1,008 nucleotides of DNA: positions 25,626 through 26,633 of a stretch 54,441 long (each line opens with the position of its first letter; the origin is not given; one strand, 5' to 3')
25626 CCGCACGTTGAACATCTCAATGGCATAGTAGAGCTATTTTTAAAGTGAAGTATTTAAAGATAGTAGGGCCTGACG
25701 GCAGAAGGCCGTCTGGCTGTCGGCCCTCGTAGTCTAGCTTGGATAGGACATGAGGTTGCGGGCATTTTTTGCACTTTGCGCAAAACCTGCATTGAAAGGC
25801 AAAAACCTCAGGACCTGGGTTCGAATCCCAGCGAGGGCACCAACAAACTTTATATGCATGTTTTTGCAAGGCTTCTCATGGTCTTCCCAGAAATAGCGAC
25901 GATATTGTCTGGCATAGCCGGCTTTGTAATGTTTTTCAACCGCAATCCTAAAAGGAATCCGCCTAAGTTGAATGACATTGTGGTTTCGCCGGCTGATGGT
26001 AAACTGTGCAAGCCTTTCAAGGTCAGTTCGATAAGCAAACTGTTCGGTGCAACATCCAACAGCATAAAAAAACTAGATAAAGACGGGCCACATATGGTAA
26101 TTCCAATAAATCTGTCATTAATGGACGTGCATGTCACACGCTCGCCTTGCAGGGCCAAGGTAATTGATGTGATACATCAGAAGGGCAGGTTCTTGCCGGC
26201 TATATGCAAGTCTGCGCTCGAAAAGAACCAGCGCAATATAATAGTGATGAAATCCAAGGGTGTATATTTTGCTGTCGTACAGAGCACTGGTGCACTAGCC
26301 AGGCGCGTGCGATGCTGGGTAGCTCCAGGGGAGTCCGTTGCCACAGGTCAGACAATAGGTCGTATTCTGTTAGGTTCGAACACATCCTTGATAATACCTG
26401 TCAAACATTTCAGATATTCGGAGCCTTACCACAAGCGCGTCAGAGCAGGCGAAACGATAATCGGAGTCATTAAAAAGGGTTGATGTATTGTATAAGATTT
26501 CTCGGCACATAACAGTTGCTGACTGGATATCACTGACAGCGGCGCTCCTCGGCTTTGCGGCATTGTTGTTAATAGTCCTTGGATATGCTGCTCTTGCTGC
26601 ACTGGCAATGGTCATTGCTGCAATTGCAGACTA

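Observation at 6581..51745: A recurrent GAC(G/A)NCC-loop-GGNCGUC hairpin module confined to RNA genes, introns and leaders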

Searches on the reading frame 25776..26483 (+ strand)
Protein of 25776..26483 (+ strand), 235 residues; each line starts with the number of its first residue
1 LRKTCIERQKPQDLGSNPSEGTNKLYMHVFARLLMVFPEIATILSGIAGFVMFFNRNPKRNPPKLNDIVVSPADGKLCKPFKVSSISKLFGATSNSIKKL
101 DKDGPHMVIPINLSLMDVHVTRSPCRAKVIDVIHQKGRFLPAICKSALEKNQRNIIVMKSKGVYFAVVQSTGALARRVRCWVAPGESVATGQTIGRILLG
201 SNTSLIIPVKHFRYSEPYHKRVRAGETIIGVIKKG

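Call 12: search_protein_families(library=pfam, proteins=[window:25776-26483:+])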
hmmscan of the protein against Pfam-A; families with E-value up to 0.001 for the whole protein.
window:25776-26483:+ (235 aa): 1 family
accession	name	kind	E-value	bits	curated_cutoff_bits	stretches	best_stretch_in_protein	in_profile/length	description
PF02666.20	PS_Dcarbxylase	-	3.9e-32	112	22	1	49-229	3-197/198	Phosphatidylserine decarboxylase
